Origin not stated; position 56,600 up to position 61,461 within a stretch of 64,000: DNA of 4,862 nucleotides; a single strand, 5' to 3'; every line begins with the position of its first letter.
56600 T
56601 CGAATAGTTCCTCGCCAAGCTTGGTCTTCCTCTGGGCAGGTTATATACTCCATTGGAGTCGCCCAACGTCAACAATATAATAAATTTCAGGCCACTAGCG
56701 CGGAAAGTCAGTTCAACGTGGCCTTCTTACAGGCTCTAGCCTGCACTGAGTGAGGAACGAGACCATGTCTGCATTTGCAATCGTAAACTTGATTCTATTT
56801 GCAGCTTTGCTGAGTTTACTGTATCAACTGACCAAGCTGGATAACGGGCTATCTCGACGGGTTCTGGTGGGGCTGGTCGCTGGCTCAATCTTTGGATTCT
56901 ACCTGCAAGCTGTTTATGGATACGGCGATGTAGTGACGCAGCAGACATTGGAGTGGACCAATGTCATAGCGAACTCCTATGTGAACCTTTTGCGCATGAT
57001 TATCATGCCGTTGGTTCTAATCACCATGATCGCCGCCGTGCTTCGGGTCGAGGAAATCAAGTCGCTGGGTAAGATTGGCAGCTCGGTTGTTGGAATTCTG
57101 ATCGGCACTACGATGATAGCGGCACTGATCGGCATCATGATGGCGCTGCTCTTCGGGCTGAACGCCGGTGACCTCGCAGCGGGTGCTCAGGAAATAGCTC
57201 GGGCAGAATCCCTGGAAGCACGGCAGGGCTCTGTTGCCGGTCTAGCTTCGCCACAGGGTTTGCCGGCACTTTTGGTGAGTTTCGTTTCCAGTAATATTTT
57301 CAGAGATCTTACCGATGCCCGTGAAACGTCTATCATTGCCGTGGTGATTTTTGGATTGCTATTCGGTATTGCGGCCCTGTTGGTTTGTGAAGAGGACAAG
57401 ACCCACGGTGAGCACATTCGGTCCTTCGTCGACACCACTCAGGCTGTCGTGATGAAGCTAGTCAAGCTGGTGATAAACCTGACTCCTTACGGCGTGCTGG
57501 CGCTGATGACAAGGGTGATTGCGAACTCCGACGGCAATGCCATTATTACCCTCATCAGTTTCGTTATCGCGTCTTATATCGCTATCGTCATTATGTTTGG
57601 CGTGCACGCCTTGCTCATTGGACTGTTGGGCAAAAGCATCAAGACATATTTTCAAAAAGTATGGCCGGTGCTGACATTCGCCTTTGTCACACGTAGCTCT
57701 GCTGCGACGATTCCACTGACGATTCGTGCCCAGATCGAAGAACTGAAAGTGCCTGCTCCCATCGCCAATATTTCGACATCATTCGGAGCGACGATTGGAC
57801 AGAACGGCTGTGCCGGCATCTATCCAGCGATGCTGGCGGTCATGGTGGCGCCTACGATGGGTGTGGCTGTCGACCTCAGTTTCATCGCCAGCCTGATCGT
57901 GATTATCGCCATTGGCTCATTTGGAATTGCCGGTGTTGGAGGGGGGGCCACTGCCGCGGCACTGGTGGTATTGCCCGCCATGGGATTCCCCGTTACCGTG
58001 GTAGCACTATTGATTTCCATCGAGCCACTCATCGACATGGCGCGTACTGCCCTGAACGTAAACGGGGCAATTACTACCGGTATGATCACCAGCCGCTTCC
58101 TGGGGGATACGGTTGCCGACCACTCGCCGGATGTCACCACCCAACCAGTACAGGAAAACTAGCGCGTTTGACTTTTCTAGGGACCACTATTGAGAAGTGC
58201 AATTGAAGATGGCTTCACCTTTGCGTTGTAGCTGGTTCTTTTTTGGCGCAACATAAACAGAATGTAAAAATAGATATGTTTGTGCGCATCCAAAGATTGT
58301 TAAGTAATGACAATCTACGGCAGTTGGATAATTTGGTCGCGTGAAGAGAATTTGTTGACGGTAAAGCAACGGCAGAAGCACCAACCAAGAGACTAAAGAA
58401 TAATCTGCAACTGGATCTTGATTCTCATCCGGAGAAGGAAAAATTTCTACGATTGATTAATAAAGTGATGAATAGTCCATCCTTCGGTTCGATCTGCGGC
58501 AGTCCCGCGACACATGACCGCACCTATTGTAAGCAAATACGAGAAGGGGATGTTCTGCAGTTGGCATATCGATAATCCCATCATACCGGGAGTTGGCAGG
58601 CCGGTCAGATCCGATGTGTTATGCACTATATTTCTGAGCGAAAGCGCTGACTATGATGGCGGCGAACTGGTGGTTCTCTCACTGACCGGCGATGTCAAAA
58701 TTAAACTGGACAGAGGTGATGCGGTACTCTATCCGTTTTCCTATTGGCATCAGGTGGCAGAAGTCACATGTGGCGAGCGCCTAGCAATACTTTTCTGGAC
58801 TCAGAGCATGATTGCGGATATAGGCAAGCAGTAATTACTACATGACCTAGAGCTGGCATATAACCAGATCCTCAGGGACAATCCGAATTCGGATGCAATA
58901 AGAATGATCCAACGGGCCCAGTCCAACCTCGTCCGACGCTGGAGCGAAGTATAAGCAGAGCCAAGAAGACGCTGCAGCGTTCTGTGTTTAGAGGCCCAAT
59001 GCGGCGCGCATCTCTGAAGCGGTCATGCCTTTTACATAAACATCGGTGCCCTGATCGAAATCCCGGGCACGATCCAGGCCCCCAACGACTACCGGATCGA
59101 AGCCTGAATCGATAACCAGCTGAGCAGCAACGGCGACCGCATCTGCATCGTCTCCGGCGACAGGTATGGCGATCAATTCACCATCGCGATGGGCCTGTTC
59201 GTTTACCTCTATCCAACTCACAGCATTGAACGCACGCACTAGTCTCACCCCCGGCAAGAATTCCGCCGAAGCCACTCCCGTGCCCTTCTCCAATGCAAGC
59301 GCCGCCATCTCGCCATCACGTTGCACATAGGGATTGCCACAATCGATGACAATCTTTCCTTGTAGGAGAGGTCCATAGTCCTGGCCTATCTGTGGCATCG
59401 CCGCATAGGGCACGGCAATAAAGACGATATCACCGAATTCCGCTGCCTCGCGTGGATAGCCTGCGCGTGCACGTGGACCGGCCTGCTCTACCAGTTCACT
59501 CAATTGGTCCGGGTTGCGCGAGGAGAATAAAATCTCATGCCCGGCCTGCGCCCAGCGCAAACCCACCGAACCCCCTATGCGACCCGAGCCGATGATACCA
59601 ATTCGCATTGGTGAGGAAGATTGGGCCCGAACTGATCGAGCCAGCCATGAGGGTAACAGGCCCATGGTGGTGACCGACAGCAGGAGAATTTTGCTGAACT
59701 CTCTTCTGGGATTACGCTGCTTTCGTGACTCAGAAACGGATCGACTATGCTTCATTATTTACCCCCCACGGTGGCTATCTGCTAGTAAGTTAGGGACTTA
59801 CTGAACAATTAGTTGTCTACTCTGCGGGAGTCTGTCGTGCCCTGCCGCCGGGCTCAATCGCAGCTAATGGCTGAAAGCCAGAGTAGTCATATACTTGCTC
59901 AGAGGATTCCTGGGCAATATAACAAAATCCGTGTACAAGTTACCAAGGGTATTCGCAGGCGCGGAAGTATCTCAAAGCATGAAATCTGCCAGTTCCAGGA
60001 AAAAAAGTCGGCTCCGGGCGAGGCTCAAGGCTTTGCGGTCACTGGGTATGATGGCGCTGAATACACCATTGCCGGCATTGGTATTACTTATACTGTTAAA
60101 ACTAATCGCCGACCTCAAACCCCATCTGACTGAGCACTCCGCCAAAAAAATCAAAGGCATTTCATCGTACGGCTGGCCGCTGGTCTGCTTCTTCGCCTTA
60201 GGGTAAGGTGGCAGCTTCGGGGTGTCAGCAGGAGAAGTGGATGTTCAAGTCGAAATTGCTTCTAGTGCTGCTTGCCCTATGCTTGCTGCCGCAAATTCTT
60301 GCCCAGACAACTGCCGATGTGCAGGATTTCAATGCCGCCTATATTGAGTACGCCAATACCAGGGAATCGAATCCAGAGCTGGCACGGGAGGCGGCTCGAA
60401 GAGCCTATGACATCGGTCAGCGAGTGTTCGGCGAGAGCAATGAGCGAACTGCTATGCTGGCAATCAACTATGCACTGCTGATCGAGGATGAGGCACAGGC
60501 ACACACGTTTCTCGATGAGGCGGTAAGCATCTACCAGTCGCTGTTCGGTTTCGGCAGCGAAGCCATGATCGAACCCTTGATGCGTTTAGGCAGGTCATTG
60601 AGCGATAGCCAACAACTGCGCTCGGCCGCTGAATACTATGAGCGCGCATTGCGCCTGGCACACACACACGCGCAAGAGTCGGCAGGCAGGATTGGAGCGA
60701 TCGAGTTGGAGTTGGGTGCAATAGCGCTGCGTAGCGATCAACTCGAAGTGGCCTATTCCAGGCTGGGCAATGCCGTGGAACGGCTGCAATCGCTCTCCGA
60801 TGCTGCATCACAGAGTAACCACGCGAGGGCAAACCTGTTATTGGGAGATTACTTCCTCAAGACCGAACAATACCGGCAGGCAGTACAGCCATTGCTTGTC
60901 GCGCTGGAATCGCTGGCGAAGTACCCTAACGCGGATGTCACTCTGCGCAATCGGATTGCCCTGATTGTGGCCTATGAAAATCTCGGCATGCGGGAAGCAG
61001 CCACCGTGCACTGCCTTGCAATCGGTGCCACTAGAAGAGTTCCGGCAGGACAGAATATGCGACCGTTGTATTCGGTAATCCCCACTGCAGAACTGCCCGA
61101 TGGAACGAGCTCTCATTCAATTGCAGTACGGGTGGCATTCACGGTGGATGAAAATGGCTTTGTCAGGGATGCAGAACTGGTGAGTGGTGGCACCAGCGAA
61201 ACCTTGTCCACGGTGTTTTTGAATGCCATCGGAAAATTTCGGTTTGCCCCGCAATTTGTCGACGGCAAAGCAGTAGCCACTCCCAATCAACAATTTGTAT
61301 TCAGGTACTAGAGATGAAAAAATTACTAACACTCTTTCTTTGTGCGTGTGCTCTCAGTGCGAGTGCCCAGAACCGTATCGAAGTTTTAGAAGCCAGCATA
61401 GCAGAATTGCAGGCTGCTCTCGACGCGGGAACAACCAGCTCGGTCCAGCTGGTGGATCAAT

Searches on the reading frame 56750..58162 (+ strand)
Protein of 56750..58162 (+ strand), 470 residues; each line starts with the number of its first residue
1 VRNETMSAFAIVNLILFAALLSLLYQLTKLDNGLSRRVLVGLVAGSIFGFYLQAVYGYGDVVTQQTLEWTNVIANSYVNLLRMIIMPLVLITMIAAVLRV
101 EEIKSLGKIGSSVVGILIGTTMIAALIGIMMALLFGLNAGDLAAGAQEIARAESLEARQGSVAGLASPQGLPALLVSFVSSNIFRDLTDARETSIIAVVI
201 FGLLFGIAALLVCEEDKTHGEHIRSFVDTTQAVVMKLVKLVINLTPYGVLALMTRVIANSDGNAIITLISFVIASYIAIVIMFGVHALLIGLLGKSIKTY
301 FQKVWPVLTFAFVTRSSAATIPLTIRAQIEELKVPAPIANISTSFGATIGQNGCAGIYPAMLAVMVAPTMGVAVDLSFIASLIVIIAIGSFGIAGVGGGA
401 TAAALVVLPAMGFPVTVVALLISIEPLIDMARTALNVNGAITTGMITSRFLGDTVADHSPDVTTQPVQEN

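Call 3: search_protein_families(library=pfam, proteins=[window:56750-58162:+], max_evalue=0.01)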
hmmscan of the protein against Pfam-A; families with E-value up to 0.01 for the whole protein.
window:56750-58162:+ (470 aa): 1 family
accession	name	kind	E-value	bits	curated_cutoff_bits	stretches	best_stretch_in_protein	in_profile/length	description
PF00375.23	SDF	-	1.3e-95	321.1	27.9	1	35-449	2-386/387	Sodium:dicarboxylate symporter family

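Call 4: search_protein_families(library=ncbifam, proteins=[window:56750-58162:+], max_evalue=0.01)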
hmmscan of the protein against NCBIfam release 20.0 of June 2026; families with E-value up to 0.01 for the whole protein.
window:56750-58162:+ (470 aa): 4 families
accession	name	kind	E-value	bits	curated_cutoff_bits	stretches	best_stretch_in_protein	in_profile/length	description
NF008440.0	PRK11283.1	equivalog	7.4e-32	110.6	638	1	33-449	7-410/437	glutamate/aspartate:proton symporter GltP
NF002461.0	PRK01663.1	subfamily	1.5e-24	86.9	513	1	34-454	9-405/428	C4-dicarboxylate transporter DctA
NF009587.0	PRK13027.1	subfamily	8.7e-20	70.9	570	1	31-450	6-402/442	C4-dicarboxylate transporter DctA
NF010151.0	PRK13628.1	equivalog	1.8e-19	70.1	308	1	32-438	14-388/407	serine/threonine transporter SstT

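Call 59: search_solved_structures(query=window:56765-58162:+, max_evalue=0.00001, show_alignments=2)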
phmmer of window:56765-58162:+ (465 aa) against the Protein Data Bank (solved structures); distinct sequences matched with E-value up to 0.00001: 45.
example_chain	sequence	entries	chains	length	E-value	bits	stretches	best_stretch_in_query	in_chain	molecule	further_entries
9bgz_A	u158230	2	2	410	1.8e-40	142.7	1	43-444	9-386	Aspartate transporter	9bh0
9bgy_A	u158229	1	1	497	3.6e-40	141.7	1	43-444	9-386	Aspartate transporter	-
6bat_A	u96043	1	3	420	1.5e-29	106.8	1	29-445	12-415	Glutamate transporter homolog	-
6wzb_A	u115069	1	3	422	6.4e-29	104.7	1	29-447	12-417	Glutamate transporter homolog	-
6x01_A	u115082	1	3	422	8.2e-29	104.3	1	29-447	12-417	Glutamate transporter homolog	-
9i6d_A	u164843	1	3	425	2e-28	103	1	29-444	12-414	Glutamate transporter homolog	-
6bau_A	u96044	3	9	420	2e-28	103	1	29-445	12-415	Glutamate transporter homolog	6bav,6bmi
6wyj_A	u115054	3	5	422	3.5e-28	102.2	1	29-447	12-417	Glutamate transporter homolog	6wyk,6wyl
6v8g_A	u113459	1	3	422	3.6e-28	102.2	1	29-447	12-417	Glutamate transporter homolog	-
7ahk_A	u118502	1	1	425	1e-27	100.7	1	29-448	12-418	Glutamate transporter homolog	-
1xfh_A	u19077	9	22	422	1.1e-27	100.5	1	29-447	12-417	proton glutamate symport protein | 425aa long hypothetical proton glutamate symport protein | GLUTAMATE SYMPORT PROTEIN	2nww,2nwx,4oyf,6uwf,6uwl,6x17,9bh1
3v8g_A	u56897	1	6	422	3.1e-27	99.1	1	29-447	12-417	sodium-coupled L-aspartate transporter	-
7rcp_A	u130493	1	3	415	3.3e-27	99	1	30-441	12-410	Glutamate transporter homolog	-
2nwl_A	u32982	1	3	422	4.3e-27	98.6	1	32-447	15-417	glutamate symport protein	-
3kbc_A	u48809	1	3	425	4.8e-27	98.5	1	29-447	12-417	425aa long hypothetical proton glutamate symport protein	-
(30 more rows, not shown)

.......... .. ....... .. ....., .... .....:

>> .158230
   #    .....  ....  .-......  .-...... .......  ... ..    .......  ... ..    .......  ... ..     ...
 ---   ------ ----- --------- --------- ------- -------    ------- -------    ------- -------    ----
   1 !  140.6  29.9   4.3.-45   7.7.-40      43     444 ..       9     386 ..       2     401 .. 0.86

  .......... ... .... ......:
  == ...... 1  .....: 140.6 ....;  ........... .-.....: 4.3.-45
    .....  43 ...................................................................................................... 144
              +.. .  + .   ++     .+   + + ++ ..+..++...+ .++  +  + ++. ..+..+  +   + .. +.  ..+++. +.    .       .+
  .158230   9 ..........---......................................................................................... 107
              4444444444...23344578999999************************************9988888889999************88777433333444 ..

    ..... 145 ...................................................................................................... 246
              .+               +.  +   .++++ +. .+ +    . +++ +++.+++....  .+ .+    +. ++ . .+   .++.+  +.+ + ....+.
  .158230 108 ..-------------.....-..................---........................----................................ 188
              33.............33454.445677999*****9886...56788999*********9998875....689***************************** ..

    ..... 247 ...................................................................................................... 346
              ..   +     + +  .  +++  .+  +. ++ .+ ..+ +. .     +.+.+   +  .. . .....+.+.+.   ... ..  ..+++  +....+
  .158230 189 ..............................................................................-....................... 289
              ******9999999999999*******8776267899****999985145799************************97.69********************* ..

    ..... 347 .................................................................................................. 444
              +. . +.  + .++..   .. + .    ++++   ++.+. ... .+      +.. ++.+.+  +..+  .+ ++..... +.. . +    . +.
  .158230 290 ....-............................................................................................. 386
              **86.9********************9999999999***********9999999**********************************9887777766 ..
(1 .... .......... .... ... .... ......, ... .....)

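Call 82: search_dna_similar(query=window:56765-58162:+, collection=plasmids, mode=protein, max_evalue=1e-20, max_rows=25)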
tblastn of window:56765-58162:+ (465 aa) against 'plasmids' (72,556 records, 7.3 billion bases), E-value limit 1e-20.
Records with a match: 113; places in all: 118; records where one place covers at least 80% of the query: 110.
Best place of each record, by identity: <60% 113.
By first word of the organism name: Priestia 26; Paracoccus 15; Escherichia 14; Ensifer 8; Vibrio 6; Klebsiella 5; Phaeobacter 5; Acinetobacter 4; Salinivibrio 4; Melissococcus 4; and 15 more.
By predicted mobility (MOB-suite, as given by PLSDB): non-mobilizable 79; conjugative 26; mobilizable 8.
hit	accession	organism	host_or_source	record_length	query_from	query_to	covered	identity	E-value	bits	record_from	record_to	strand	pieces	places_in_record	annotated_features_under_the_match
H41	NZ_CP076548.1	Klebsiella pneumoniae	urine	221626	29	449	91%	55.1%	2e-123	403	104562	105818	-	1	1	L-cystine transporter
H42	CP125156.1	Klebsiella pneumoniae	-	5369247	29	449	91%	55.1%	2e-123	403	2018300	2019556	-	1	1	L-cystine transporter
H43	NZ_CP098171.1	Klebsiella pneumoniae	Canis lupus familiaris,Rectal swab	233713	29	449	91%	55.1%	3e-123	402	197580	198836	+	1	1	L-cystine transporter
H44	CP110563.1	Klebsiella pneumoniae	-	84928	29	449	91%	54.6%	2e-122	400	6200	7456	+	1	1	L-cystine transporter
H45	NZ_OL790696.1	Escherichia coli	-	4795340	29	449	91%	54.6%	5e-119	390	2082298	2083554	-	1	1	none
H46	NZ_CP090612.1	Escherichia coli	pig,lung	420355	29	449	91%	54.6%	5e-119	390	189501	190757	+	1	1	tcyP: cystine/sulfocysteine:cation symporter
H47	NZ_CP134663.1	Escherichia coli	Larus michahellis,bacteria,cloaca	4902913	29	449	91%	54.6%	6e-119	390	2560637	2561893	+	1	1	none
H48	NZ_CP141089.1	Escherichia coli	Homo sapiens,Infected Human Urine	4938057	29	449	91%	54.6%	6e-119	390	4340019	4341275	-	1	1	none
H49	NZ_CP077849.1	Acinetobacter baumannii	Homo sapiens,Rectal swab_P28_BU14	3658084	26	449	91%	53.9%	6e-122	399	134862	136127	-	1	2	none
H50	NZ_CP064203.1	Acinetobacter baumannii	Homo sapiens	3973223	26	449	91%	53.9%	6e-122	399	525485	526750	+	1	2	none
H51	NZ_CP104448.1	Acinetobacter baumannii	Homo sapiens,sputum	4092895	26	449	91%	53.9%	6e-122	399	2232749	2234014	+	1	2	none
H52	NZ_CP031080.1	Paracoccus yeei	Homo sapiens,single cell,eye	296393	29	449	91%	53.7%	4e-108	358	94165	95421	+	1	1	L-cystine transporter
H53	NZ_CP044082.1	Paracoccus yeei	Homo sapiens,clinical isolate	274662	29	449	91%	53.7%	6e-108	358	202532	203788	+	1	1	L-cystine transporter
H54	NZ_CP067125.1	Paracoccus alcaliphilus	whole organism,soil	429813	29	449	91%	53.7%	6e-106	352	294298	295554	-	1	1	L-cystine transporter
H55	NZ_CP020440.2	Paracoccus yeei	Homo sapiens,Urine suprapubic aspirate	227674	29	449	91%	53.4%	7e-107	355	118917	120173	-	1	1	L-cystine transporter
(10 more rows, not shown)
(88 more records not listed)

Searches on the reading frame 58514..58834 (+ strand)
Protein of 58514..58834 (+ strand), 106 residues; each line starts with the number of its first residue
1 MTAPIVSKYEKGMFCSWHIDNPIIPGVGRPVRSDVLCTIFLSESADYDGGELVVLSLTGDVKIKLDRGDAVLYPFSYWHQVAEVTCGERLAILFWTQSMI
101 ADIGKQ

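Call 3: search_protein_families(library=pfam, proteins=[window:58514-58834:+], max_evalue=0.01)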
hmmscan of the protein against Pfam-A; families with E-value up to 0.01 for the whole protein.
window:58514-58834:+ (106 aa): 1 family
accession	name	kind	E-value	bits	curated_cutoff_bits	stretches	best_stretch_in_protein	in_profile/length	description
PF13640.12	2OG-FeII_Oxy_3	-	8.9e-13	49.5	27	1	6-96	3-97/98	2OG-Fe(II) oxygenase superfamily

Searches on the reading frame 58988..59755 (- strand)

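Call 3: search_protein_families(library=pfam, proteins=[window:58988-59755:-], max_evalue=0.01)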
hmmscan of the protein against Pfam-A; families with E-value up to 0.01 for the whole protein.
window:58988-59755:- (255 aa): 6 families
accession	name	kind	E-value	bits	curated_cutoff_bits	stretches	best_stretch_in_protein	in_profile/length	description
PF03807.23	F420_oxidored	-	8.5e-21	74.8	21.6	1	51-142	1-94/94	NADP oxidoreductase coenzyme F420-dependent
PF03446.21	NAD_binding_2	-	1.5e-08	35.3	21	1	51-159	1-112/161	NAD binding domain of 6-phosphogluconate dehydrogenase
PF02558.23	ApbA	-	0.00017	21.7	22.2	1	52-134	1-93/150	Ketopantoate reductase PanE/ApbA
PF02826.25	2-Hacid_dh_C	-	0.00017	21.5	25.1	1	40-117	27-101/178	D-isomer specific 2-hydroxyacid dehydrogenase, NAD binding domain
PF10727.15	Rossmann-like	-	0.00033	20.9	23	1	49-126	14-91/131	Rossmann-like domain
PF03721.20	UDPG_MGDP_dh_N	-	0.0036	17.3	27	0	50-89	1-40/187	UDP-glucose/GDP-mannose dehydrogenase family, NAD binding domain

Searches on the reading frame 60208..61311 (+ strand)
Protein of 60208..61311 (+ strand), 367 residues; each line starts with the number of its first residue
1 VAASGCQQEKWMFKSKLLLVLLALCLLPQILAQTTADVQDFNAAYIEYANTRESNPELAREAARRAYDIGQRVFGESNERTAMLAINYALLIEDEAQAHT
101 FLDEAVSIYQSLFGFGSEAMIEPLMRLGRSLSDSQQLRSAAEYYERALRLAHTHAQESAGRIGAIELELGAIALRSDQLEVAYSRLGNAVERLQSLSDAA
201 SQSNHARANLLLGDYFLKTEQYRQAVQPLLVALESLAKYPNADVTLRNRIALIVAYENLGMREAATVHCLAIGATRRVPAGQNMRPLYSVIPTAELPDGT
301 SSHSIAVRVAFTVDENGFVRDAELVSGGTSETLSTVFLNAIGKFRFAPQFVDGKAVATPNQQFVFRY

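Call 79: search_protein_families(library=pfam, proteins=[window:60208-61311:+], max_evalue=0.001)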
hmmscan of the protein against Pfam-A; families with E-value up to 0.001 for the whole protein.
window:60208-61311:+ (367 aa): 3 families
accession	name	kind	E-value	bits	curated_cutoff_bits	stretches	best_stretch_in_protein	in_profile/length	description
PF13424.12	TPR_12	-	2.5e-12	47.2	30.1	1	93-151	17-75/77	Tetratricopeptide repeat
PF00515.34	TPR_1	-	9.2e-05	22.5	27.8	0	124-153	4-33/34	Tetratricopeptide repeat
PF13181.12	TPR_8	-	9.9e-05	22.7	25.7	0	124-151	4-31/34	Tetratricopeptide repeat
